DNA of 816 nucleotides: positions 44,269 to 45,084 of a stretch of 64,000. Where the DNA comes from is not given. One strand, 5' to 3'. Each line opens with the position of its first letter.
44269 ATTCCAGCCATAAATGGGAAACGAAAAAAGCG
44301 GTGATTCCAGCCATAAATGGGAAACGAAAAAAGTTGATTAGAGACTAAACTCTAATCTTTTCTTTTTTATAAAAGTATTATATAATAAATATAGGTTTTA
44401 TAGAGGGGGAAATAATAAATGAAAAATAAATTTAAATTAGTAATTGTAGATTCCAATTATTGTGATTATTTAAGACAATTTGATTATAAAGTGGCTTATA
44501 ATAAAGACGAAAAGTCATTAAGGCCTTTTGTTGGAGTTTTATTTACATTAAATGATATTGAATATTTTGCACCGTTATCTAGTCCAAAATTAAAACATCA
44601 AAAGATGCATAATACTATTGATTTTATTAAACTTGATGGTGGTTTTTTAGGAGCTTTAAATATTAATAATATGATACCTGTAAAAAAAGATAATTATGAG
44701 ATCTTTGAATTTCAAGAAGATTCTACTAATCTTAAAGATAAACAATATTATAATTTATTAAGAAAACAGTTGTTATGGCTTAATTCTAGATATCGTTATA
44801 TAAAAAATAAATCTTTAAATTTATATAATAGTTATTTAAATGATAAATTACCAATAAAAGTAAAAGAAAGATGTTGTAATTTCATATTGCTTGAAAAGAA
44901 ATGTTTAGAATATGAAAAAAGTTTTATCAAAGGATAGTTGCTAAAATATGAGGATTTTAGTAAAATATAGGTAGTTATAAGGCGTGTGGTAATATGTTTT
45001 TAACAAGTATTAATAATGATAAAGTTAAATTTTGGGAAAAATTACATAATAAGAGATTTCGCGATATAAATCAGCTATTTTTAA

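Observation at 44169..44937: Complete type III toxin-antitoxin / abortive-infection module (tandem RNA repeats, terminator, ToxN/AbiQ-like toxin)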

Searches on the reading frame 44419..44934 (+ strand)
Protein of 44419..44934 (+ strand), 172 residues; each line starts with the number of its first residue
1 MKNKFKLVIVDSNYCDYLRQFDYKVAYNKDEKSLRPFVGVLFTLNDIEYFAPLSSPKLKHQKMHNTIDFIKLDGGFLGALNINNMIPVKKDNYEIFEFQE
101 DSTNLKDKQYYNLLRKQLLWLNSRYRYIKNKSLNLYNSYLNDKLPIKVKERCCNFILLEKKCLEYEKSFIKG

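Call 4: search_protein_families(library=pfam, proteins=[window:44419-44934:+], max_evalue=1)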
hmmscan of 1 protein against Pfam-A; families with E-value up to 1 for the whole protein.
window:44419-44934:+ (172 aa): 1 family
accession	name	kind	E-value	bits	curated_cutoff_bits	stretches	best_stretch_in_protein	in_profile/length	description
PF13958.12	ToxN_toxin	-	1.1e-45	156.1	25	1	6-165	2-159/159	Toxin ToxN, type III toxin-antitoxin system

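Call 5: search_protein_families(library=padloc, proteins=[window:44419-44934:+], max_evalue=1)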
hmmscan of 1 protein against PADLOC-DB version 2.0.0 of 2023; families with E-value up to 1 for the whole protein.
window:44419-44934:+ (172 aa): 1 family
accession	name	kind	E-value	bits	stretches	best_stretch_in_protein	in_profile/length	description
PDLC02352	AbiQ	-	8.6e-34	115.1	1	6-167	2-159/160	AbiQ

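Call 7: search_solved_structures(query=window:44419-44934:+, max_evalue=1, show_alignments=3)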
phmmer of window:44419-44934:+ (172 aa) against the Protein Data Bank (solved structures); distinct sequences matched with E-value up to 1: 4.
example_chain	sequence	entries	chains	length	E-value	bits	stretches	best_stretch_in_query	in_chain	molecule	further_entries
4ato_A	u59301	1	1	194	4.5e-24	88.6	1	6-167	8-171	TOXN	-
2xd0_A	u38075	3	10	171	9.8e-14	55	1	6-167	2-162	TOXN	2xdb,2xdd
7d8o_A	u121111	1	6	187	9.8e-12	48.5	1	6-165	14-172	Type III toxin-antitoxin system ToxN/AbiQ family toxin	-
4glk_A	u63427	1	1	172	1.4e-09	41.4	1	9-168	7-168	AbiQ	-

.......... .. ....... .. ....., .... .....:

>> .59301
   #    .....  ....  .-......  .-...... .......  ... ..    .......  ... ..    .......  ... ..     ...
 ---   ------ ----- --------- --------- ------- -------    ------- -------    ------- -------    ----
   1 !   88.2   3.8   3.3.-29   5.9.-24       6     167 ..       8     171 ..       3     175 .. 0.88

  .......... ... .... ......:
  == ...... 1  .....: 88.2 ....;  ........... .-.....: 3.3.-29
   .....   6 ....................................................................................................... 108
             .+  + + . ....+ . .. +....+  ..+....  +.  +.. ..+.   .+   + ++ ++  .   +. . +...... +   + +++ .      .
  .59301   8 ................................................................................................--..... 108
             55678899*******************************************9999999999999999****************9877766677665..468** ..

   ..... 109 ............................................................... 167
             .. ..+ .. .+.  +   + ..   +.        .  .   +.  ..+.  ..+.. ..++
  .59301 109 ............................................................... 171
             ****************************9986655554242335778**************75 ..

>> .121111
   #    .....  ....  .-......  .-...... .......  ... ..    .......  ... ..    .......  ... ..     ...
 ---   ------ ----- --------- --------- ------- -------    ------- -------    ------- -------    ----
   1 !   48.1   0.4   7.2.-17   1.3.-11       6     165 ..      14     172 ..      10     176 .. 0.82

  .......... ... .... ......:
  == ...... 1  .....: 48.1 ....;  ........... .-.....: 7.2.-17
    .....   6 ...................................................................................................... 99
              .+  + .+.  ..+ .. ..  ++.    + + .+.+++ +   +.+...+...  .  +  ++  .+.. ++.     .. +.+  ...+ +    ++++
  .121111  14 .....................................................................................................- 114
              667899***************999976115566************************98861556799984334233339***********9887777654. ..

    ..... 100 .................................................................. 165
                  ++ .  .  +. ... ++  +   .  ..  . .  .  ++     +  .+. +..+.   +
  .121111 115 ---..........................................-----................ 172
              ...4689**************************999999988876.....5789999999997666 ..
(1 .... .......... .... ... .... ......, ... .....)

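Call 11: find_homologous_proteins(query=window:44419-44934:+, max_evalue=0.00001)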
Query window:44419-44934:+ (172 aa): 1062 proteins with E <= 0.00001 among 1102 candidates; the best 120 are listed.
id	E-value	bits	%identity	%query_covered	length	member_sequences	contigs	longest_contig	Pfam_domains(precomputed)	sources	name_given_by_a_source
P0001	9.5e-108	376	99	100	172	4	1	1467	PF13958.13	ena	-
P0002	8.6e-79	281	77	97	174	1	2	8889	PF13958.13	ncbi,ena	-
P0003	1.2e-77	278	76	97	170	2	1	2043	PF13958.13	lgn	-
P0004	1.8e-62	228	62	97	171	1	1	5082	PF13958.13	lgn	-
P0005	1.5e-60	222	61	97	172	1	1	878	PF13958.13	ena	-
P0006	1.4e-59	219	59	98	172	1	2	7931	PF13958.13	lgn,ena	-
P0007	4.8e-59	217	61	95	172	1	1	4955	PF13958.13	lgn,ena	-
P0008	8.3e-59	216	60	94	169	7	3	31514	PF13958.13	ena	-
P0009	8.7e-59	216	59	97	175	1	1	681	PF13958.13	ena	-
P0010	1.9e-58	215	60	94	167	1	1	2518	PF13958.13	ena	-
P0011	2.1e-58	215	60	95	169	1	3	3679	PF13958.13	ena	-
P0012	2.9e-58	215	60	97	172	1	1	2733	PF13958.13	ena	-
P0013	3.5e-58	214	60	94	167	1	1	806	PF13958.13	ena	-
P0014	4.6e-58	214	59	95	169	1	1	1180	PF13958.13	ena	-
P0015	1.4e-57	212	60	94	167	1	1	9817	PF13958.13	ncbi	-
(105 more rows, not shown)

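Call 12: find_related_loci(query=window:44419-44934:+, collection=genome_contigs, flank=3000)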
Query window:44419-44934:+ (172 aa) in genome_contigs; peptide patterns used: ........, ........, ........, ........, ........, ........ (x = any residue, [..] = any of these).
108 stretches matched a pattern; 12 encode a relative of the query (tblastn E <= 1e-3); 12 distinct loci.
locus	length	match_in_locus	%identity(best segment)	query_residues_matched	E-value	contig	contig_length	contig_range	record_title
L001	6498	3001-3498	77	3-168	2e-83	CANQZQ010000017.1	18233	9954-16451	MAG: uncultured Bacilli bacterium isolate Lapin-017__bin6 genome assembly, contig: Lapin-017__NODE_1723_length_18233_cov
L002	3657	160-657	77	3-168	2e-83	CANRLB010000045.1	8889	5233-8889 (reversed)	MAG: uncultured Bacilli bacterium isolate Lapin-011__bin94 genome assembly, contig: Lapin-011__NODE_8936_length_8889_cov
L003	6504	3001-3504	56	1-167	7e-59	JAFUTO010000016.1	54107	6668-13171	MAG: Bacilli bacterium isolate RGIG4813 Roe_deer_Reticulum.Co__c516662, whole genome shotgun sequence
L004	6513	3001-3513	54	1-171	4e-56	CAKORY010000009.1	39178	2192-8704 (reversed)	MAG: uncultured Bacilli bacterium isolate REFINED_METABAT215_TOP10_CONTIGS_1500_ASSEMBLY_K77_MERGED__Hadza_MoBio_hadza-E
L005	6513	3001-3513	54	1-171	6e-56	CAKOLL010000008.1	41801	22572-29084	MAG: uncultured Bacilli bacterium isolate REFINED_METABAT215_TOP10_CONTIGS_1500_ASSEMBLY_K77_MERGED__Hadza_PheChl_Fiber-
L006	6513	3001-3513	51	3-165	6e-52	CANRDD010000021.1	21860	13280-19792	MAG: uncultured Bacilli bacterium isolate Lapin-026__bin34 genome assembly, contig: Lapin-026__NODE_2721_length_21860_co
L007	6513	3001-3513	55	1-171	5e-56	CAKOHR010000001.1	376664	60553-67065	MAG: uncultured Bacilli bacterium isolate REFINED_METABAT215_TOP10_CONTIGS_1500_ASSEMBLY_K77_MERGED__Hadza_PheChl_Fiber-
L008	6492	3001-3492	54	5-168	1e-56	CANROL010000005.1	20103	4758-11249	MAG: uncultured Bacilli bacterium isolate Lapin-020__bin16 genome assembly, contig: Lapin-020__NODE_3502_length_20103_co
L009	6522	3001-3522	41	1-167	2e-26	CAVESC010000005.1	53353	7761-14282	Bacteroidaceae bacterium isolate SRR8978468_cleanbin_000001 genome assembly, contig: Spades_SRR8978468_contig_6, whole g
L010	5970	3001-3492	32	9-166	6e-23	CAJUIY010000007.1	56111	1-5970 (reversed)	MAG TPA_asm: uncultured Bacilli bacterium isolate MGBC143456 genome assembly, contig: MGBC143456.7, whole genome shotgun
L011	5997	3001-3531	34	3-166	2e-14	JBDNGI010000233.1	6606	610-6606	MAG: Halanaerobiales bacterium isolate concoct.185.WLB k141_475205, whole genome shotgun sequence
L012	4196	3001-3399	30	25-166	9e-11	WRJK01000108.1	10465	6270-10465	MAG: Clostridiales bacterium isolate Nt197P3bin80 Ga0082212_10012953, whole genome shotgun sequence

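Call 21: find_related_loci(query=A1, collection=genome_contigs, flank=1500)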
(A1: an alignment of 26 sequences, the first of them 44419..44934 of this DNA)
Query A1 (172 aa) in genome_contigs; peptide patterns used: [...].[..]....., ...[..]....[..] (x = any residue, [..] = any of these).
599 stretches matched a pattern (row limit reached: there are more); 520 encode a relative of the query (tblastn E <= 1e-3); the best 80 are kept; 80 distinct loci.
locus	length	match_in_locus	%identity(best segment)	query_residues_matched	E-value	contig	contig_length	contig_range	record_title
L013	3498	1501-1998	77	3-168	1e-82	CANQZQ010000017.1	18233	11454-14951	MAG: uncultured Bacilli bacterium isolate Lapin-017__bin6 genome assembly, contig: Lapin-017__NODE_1723_length_18233_cov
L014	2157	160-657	77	3-168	9e-84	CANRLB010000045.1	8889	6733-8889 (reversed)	MAG: uncultured Bacilli bacterium isolate Lapin-011__bin94 genome assembly, contig: Lapin-011__NODE_8936_length_8889_cov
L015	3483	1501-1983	60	5-165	1e-63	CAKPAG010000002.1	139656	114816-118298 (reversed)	MAG: uncultured Clostridia bacterium isolate REFINED_METABAT215_TOP10_CONTIGS_1500_ASSEMBLY_K77_MERGED__Hadza_MoBio_hadz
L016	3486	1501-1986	60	5-166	2e-62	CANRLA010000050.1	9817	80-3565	MAG: uncultured Clostridia bacterium isolate Lapin-033__bin63 genome assembly, contig: Lapin-033__NODE_5846_length_9817_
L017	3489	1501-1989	59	5-167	2e-61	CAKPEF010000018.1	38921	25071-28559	MAG: uncultured Clostridia bacterium isolate REFINED_METABAT215_TOP10_CONTIGS_1500_ASSEMBLY_K77_MERGED__Hadza_MoBio_hadz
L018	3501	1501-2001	60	5-171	2e-61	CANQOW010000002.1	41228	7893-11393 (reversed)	MAG: uncultured Clostridia bacterium isolate Lapin-016__bin31 genome assembly, contig: Lapin-016__NODE_790_length_41228_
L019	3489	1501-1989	60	5-167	1e-61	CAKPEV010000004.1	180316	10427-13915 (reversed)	MAG: uncultured Clostridia bacterium isolate REFINED_METABAT215_TOP10_CONTIGS_1500_ASSEMBLY_K77_MERGED__Hadza_MoBio_hadz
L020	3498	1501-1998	58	5-170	2e-61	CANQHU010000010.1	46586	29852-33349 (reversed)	MAG: uncultured Clostridia bacterium isolate Lapin-028__bin95 genome assembly, contig: Lapin-028__NODE_755_length_46586_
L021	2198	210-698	58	5-167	1e-61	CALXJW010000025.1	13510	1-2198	MAG: uncultured Clostridia bacterium isolate BRZ_FD__bin6 genome assembly, contig: BRZ_FD__NODE_5749_length_13510_cov_4.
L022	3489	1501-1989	58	5-167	2e-61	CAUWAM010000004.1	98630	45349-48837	MAG: uncultured Clostridia bacterium isolate ERS329804__bin38 genome assembly, contig: ERS329804_NODE_166_length_98630_c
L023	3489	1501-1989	57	5-167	3e-61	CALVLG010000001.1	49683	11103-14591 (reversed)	MAG: uncultured Bacilli bacterium isolate BRZ_IK__bin31 genome assembly, contig: BRZ_IK__NODE_798_length_49683_cov_5.927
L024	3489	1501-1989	58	5-167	4e-61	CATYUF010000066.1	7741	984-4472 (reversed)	MAG TPA_asm: uncultured Clostridium sp. isolate ERR9578265_bin.42_MetaWRAP_v1.3_MAG genome assembly, contig: ERZ18533859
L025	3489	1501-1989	58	5-167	3e-61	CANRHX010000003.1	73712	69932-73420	MAG: uncultured Clostridia bacterium isolate Lapin-022__bin99 genome assembly, contig: Lapin-022__NODE_326_length_73712_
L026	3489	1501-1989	58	5-167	1e-60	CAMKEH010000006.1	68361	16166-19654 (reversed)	MAG: uncultured Clostridium sp. isolate SRR12081292_bin.111_metaWRAP_v1.3_MAG genome assembly, contig: ERZ12289771.395,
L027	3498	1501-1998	58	1-166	5e-61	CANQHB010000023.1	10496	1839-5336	MAG: uncultured Bacilli bacterium isolate Lapin-030__bin11 genome assembly, contig: Lapin-030__NODE_8338_length_10496_co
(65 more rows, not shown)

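Call 38: search_dna_similar(query=window:44419-44934:+, collection=plasmids, mode=protein, max_rows=30)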
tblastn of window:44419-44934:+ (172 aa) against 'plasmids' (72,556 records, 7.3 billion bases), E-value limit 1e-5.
Records with a match: 180; places in all: 182; records where one place covers at least 80% of the query: 70.
Best place of each record, by identity: <60% 180.
By first word of the organism name: Escherichia 55; Bacillus 43; Staphylococcus 38; Salmonella 11; Clostridium 4; Lactococcus 4; Enterococcus 3; Haemophilus 3; Klebsiella 3; Pectobacterium 2; and 13 more.
By predicted mobility (MOB-suite, as given by PLSDB): mobilizable 92; conjugative 55; non-mobilizable 33.
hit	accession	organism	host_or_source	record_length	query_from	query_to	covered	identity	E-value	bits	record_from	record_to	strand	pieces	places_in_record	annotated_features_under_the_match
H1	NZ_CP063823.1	Clostridium botulinum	Ham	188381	6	166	94%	44.8%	1e-28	117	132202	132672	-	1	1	type III toxin-antitoxin system ToxN/AbiQ family toxin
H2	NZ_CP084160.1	Fusobacterium polymorphum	Homo sapiens,Oral cavity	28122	1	165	96%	42.6%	5e-24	104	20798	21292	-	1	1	type III toxin-antitoxin system ToxN/AbiQ family toxin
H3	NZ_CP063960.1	Clostridium botulinum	Bovine,feces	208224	5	166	94%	43.3%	2e-27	114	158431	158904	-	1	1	type III toxin-antitoxin system ToxN/AbiQ family toxin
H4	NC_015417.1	Clostridium botulinum BKT015925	-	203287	5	166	94%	42.7%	4e-27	113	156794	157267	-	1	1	type III toxin-antitoxin system ToxN/AbiQ family toxin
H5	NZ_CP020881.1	Sutcliffiella horikoshii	culture,Sediment top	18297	2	165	95%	40.0%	3e-19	91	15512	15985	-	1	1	type III toxin-antitoxin system ToxN/AbiQ family toxin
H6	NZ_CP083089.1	Bacillus thuringiensis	whole organism,Biopesticide B401/B402 ...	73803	2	167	97%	35.3%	6e-19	90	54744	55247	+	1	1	type III toxin-antitoxin system ToxN/AbiQ family toxin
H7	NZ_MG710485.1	Bacillus thuringiensis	Cell culture,soil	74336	2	167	97%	35.3%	6e-19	90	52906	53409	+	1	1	type III toxin-antitoxin system ToxN/AbiQ family toxin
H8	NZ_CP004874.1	Bacillus thuringiensis serovar kurstaki str. HD-1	soil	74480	2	167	97%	35.3%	6e-19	90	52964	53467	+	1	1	type III toxin-antitoxin system ToxN/AbiQ family toxin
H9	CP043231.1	Bacillus thuringiensis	whole organism,soil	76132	2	167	97%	35.3%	6e-19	90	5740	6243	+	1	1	type III toxin-antitoxin system ToxN/AbiQ family toxin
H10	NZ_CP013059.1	Bacillus thuringiensis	organism,soil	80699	2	167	97%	35.3%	6e-19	90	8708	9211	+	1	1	type III toxin-antitoxin system ToxN/AbiQ family toxin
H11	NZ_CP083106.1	Bacillus thuringiensis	whole organism,Biopesticide DiPel DF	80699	2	167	97%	35.3%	6e-19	90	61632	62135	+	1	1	type III toxin-antitoxin system ToxN/AbiQ family toxin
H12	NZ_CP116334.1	Bacillus thuringiensis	soil sample,soil sample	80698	2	167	97%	35.3%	6e-19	90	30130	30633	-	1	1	type III toxin-antitoxin system ToxN/AbiQ family toxin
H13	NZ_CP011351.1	Bacillus thuringiensis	tobacco,single cell,roots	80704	2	167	97%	35.3%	6e-19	90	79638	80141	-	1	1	type III toxin-antitoxin system ToxN/AbiQ family toxin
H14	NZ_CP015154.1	Bacillus thuringiensis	cell culture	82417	2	167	97%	35.3%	6e-19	90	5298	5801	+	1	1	type III toxin-antitoxin system ToxN/AbiQ family toxin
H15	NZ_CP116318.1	Bacillus thuringiensis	soil sample,soil sample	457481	2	167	97%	35.3%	6e-19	90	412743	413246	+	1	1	type III toxin-antitoxin system ToxN/AbiQ family toxin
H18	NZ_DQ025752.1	Bacillus thuringiensis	-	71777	2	167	97%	35.3%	2e-18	89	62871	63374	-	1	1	type III toxin-antitoxin system ToxN/AbiQ family toxin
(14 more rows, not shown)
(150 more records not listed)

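Call 40: get_annotated_region(hit=H18, flank=600)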
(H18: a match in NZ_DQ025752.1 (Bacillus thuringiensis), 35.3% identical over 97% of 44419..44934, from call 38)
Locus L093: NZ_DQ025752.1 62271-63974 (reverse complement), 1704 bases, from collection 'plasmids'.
description: Bacillus thuringiensis serovar kurstaki strain HD73 plasmid pAW63 clone AW06, complete sequence
organism: Bacillus thuringiensis (NCBI taxid 29339)
taxonomy: Bacteria; Bacillota; Bacilli; Bacillales; Bacillaceae; Bacillus; Bacillus thuringiensis
host: -; source: -; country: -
typing (MOB-suite, as given by PLSDB): conjugative; replicon rep_cluster_163; relaxase MOBP; mating-pair formation MPF_T
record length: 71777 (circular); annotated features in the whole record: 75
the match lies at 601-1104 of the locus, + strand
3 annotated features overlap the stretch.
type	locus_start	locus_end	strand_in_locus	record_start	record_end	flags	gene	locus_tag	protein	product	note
CDS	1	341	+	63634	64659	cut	-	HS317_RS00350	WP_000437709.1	DUF3991 and TOPRIM domain-containing protein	GO:0006260 - DNA replication [Evidence IEA]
CDS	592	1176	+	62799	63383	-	-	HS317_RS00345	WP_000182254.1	type III toxin-antitoxin system ToxN/AbiQ family toxin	-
CDS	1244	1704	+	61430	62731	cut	-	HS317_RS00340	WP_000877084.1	hypothetical protein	-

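Call 41: get_annotated_region(hit=H4, flank=600)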
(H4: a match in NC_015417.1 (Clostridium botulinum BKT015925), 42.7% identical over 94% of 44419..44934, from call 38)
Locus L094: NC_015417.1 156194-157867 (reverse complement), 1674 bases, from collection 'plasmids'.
description: Clostridium botulinum BKT015925 plasmid p1BKT015925, complete sequence
organism: Clostridium botulinum BKT015925 (NCBI taxid 929506)
taxonomy: Bacteria; Bacillota; Clostridia; Eubacteriales; Clostridiaceae; Clostridium; Clostridium botulinum; Clostridium botulinum BKT015925
host: -; source: -; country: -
typing (MOB-suite, as given by PLSDB): non-mobilizable
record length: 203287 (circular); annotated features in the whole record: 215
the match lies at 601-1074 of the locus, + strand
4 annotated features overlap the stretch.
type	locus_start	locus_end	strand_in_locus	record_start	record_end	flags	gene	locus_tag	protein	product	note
CDS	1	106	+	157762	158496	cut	-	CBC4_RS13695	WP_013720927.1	mono-ADP-ribosyltransferase C3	-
predicted_resistance_gene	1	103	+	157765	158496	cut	c3bot2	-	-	C3 toxin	predicted by amrfinderplus; class ; identity 97.13%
CDS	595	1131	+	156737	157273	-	-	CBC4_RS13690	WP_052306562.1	type III toxin-antitoxin system ToxN/AbiQ family toxin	-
CDS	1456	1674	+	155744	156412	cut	-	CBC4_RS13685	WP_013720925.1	Panacea domain-containing protein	-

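Call 52: predict_structure(alignment_id=A1)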
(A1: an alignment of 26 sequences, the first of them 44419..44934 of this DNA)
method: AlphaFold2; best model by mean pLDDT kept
length: 172 residues; sequences in the alignment: 26
mean_pLDDT: 88.3   pTM: 0.84
mean pLDDT of the five models: 88.3, 87.6, 87.2, 87.1, 86.9
residues with pLDDT >= 90: 118; 70-90: 36; 50-70: 13; < 50: 5
segments of 3 or more residues with pLDDT < 50: none
pLDDT, mean of each block of 10 residues (from residue 1): 80 92 81 69 94 91 88 94 95 88 84 94 95 96 94 96 79 40
secondary structure, 60 per line:
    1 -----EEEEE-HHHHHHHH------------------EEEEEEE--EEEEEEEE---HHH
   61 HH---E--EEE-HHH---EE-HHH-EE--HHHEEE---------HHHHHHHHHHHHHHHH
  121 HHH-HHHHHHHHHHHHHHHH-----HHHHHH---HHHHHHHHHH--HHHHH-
elements in order: E6-10 H12-19 E38-44 E47-54 H58-62 E69-71 E93-95 H105-123 H125-140 H146-151 H155-164 H167-171
